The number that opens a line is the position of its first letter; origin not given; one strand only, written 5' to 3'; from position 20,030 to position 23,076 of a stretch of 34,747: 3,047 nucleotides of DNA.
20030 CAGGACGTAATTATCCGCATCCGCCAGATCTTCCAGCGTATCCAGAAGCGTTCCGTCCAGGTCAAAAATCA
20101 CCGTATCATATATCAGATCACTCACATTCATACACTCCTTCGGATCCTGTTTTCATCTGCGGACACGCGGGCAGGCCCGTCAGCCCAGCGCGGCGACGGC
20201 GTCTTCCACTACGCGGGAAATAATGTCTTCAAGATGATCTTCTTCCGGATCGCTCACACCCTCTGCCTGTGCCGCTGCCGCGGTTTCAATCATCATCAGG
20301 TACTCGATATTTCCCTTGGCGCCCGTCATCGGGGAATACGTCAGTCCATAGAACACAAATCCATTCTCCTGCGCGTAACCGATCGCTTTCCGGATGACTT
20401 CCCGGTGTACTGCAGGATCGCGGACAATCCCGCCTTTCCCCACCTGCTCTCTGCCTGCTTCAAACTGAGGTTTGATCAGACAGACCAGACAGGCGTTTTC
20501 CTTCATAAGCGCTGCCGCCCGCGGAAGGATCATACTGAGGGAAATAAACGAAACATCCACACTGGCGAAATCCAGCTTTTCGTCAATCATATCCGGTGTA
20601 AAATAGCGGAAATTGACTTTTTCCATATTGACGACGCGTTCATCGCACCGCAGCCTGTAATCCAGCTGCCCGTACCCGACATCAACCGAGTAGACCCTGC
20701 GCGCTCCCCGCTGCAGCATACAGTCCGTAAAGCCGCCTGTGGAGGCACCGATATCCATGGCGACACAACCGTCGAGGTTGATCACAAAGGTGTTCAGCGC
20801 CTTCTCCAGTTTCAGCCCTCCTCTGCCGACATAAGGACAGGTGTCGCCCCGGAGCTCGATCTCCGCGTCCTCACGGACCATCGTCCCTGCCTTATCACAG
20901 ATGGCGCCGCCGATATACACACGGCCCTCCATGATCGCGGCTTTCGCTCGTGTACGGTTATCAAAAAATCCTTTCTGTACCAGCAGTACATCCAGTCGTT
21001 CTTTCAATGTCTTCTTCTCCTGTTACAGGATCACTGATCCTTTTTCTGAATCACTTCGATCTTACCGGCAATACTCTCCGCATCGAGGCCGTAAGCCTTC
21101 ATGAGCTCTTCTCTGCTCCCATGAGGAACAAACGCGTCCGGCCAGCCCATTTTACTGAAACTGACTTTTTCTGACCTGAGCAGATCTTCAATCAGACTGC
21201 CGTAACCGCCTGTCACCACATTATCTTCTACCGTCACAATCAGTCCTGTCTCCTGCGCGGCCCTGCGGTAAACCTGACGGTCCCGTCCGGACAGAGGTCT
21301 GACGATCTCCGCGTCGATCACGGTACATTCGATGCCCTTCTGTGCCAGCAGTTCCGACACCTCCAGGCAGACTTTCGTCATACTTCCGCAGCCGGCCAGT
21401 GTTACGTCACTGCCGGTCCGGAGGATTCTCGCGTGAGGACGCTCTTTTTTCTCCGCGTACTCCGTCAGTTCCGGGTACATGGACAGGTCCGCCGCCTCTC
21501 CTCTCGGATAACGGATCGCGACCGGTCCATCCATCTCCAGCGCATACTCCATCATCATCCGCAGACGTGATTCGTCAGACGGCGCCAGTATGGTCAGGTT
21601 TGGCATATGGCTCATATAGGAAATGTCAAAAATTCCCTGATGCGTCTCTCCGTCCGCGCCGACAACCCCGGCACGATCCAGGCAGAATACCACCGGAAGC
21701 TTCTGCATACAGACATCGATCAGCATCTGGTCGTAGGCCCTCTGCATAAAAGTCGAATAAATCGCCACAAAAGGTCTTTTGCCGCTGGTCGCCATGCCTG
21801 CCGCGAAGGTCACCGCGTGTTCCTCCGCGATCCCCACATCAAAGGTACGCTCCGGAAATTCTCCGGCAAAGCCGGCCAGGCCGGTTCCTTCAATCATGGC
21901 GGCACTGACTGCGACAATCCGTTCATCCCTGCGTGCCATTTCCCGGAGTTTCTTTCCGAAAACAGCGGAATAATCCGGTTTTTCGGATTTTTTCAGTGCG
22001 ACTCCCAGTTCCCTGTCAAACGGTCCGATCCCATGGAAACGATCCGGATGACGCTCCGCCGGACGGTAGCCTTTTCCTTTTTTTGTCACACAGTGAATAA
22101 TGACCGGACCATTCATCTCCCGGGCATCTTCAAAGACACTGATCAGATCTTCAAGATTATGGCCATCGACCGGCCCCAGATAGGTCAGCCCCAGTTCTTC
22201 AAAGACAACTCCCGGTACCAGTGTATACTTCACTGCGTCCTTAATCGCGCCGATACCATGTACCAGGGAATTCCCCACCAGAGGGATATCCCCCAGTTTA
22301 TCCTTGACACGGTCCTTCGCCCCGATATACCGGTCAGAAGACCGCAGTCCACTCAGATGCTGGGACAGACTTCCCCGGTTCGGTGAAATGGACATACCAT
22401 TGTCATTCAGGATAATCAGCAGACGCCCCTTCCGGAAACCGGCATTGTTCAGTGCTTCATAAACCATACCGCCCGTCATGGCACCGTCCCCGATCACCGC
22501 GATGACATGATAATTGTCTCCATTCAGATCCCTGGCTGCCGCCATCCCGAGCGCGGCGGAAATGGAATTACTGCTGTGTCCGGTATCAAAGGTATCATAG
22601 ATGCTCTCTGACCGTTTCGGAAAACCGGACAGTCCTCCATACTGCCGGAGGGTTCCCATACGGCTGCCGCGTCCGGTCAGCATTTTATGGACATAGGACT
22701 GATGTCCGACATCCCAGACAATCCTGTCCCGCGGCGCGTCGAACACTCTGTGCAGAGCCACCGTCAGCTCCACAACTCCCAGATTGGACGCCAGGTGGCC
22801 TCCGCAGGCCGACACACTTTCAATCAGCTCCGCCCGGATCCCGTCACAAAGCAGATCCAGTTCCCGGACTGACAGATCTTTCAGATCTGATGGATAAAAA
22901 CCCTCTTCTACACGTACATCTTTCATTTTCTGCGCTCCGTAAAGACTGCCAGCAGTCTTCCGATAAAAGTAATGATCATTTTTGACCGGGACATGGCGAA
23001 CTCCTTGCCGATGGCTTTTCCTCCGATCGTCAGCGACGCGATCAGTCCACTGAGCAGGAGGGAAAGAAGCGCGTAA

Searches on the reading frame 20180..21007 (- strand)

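Call 4: search_protein_families(library=pfam, proteins=[window:20180-21007:-])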
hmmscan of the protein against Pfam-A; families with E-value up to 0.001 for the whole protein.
window:20180-21007:- (275 aa): 2 families
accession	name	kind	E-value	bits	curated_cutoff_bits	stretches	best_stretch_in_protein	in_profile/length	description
PF01728.25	FtsJ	-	1.4e-39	136.4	24.1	1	59-239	1-178/181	FtsJ-like methyltransferase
PF01479.30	S4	-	6.6e-11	42.2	22.8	1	3-50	1-48/48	S4 domain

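Call 5: search_protein_families(library=ncbifam, proteins=[window:20180-21007:-])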
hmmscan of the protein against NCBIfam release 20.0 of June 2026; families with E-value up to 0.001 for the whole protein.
window:20180-21007:- (275 aa): 3 families
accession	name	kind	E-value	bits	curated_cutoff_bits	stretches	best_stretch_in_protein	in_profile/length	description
TIGR00478.1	tly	subfamily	1.4e-75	253.5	185.8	1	4-235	1-228/228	TlyA family rRNA (cytidine-2'-O)-methyltransferase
NF049952.1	23rRNACMtaseTlyA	equivalog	1.4e-51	175.2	250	1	4-239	2-233/236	23S rRNA (cytidine-2'-O)-methyltransferase TlyA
NF008734.0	PRK11760.1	equivalog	0.00043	19.8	176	1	62-136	187-265/359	23S rRNA (cytidine(2498)-2'-O)-methyltransferase RlmM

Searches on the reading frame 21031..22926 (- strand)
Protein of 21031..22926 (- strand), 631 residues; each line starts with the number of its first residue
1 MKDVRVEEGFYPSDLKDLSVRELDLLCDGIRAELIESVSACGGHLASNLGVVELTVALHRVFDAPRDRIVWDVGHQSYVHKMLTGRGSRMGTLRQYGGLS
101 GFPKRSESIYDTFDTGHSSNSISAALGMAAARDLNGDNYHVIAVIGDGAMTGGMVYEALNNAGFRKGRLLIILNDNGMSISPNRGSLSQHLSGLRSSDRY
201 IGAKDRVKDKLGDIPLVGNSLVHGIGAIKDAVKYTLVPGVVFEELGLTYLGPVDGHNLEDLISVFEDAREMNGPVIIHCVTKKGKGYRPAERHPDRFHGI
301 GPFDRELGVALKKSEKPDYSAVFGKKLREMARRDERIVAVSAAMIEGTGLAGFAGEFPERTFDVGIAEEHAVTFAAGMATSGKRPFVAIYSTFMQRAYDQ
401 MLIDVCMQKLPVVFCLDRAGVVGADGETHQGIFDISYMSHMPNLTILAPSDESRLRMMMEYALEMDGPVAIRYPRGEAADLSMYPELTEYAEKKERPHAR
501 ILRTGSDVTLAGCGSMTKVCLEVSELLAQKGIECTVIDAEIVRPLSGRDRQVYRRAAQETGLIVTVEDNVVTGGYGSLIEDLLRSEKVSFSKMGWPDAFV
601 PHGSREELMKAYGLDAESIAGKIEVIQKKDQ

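Call 4: search_protein_families(library=pfam, proteins=[window:21031-22926:-])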
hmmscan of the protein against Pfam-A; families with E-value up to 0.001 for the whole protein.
window:21031-22926:- (631 aa): 6 families
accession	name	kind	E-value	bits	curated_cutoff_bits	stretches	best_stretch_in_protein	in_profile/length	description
PF13292.11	DXP_synthase_N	-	2.1e-115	385.1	21.2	1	12-281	7-274/274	1-deoxy-D-xylulose-5-phosphate synthase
PF02779.29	Transket_pyr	-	5.6e-46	156.8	27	1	316-477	2-171/174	Transketolase, pyrimidine binding domain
PF02780.25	Transketolase_C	-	8.9e-26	90.7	25.9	1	498-619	2-124/124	Transketolase, C-terminal domain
PF00456.26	Transketolase_N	-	2.1e-06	27.4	22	1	31-181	10-188/334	Transketolase, thiamine diphosphate binding domain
PF00676.26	E1_dh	-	5.3e-06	26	22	1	104-186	91-173/300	Dehydrogenase E1 component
PF02775.26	TPP_enzyme_C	-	4.2e-05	23.8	21.9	1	116-178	28-84/151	Thiamine pyrophosphate enzyme, C-terminal TPP binding domain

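Call 5: search_protein_families(library=ncbifam, proteins=[window:21031-22926:-])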
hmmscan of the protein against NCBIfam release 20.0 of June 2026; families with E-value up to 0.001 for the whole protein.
window:21031-22926:- (631 aa): 11 families
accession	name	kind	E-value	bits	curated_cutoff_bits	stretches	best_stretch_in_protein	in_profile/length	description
TIGR00204.1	dxs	equivalog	1.5e-234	780.1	465.95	1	12-624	7-612/616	1-deoxy-D-xylulose-5-phosphate synthase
NF003933.0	PRK05444.2-2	equivalog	4.3e-182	606.8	395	1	12-624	14-602/606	1-deoxy-D-xylulose-5-phosphate synthase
NF008968.0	PRK12315.1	subfamily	1.3e-156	522.3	510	2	241-625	203-579/582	1-deoxy-D-xylulose-5-phosphate synthase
NF004559.0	PRK05899.2-5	equivalog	9.2e-65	219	488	3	321-625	322-622/627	transketolase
NF004556.0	PRK05899.2-2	equivalog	2.6e-44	151.5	575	2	312-624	317-635/639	transketolase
TIGR00232.1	tktlase_bact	equivalog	6.9e-21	74.2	682.25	1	360-570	397-605/654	transketolase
NF006667.0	PRK09212.1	subfamily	1.6e-18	66.7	321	1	358-596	50-287/327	pyruvate dehydrogenase complex E1 component subunit beta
NF004558.0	PRK05899.2-4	equivalog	7.4e-15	54.4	788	1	356-570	388-600/651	transketolase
NF008854.0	PRK11892.1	equivalog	5.7e-13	48.3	454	1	355-581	184-413/464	pyruvate dehydrogenase complex E1 component subunit beta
TIGR03181.1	PDH_E1_alph_x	equivalog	8.9e-10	38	411.35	1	121-184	127-190/341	pyruvate dehydrogenase (acetyl-transferring) E1 component subunit alpha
TIGR03182.1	PDH_E1_alph_y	equivalog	1.9e-07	30.3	393.85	1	119-188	113-184/315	pyruvate dehydrogenase (acetyl-transferring) E1 component subunit alpha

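Call 47: find_homologous_proteins(query=window:21031-22926:-, max_evalue=1e-100)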
Query window:21031-22926:- (631 aa): 8000 proteins with E <= 1e-100 among 8000 candidates; the best 120 are listed.
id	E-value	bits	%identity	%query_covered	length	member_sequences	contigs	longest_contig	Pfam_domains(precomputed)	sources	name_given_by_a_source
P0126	0.0e+0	1426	84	77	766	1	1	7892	PF02775.27,PF13292.12,PF00676.26,PF02780.26,PF02779.30,PF00456.27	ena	-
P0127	0.0e+0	1423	100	100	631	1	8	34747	PF13292.12,PF00676.26,PF02780.26,PF02779.30,PF00456.27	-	-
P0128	0.0e+0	1422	100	100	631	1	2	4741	PF13292.12,PF00676.26,PF02780.26,PF02779.30,PF00456.27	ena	-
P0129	0.0e+0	1421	100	100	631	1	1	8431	PF13292.12,PF00676.26,PF02780.26,PF02779.30,PF00456.27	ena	-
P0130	0.0e+0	1419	100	100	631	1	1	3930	PF13292.12,PF00676.26,PF02780.26,PF02779.30,PF00456.27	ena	-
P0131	0.0e+0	1231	84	100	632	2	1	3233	PF13292.12,PF00676.26,PF02780.26,PF02779.30,PF00456.27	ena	-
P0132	0.0e+0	1167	79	100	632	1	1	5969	PF02775.27,PF13292.12,PF00676.26,PF02780.26,PF02779.30,PF00456.27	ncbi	-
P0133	0.0e+0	1148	80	99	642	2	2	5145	PF13292.12,PF00676.26,PF02780.26,PF02779.30,PF00456.27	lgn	-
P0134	0.0e+0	1118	78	98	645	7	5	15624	PF13292.12,PF00676.26,PF02780.26,PF02779.30,PF00456.27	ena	-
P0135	0.0e+0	1065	73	99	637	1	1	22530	PF02775.27,PF13292.12,PF00676.26,PF02780.26,PF02779.30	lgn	-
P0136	5.9e-289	978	68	99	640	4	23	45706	PF13292.12,PF00676.26,PF02780.26,PF02779.30,PF00456.27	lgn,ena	-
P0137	1.7e-283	960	66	99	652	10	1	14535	PF13292.12,PF00676.26,PF02780.26,PF02779.30,PF00456.27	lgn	-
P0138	2.1e-269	913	64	98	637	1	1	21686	PF13292.12,PF00676.26,PF22613.2,PF02780.26,PF02779.30,PF00456.27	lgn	-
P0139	3.7e-268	909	64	98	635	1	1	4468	PF13292.12,PF00676.26,PF02780.26,PF02779.30,PF00456.27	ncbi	-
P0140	3.4e-267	906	64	98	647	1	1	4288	PF13292.12,PF00676.26,PF02780.26,PF02779.30,PF00456.27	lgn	-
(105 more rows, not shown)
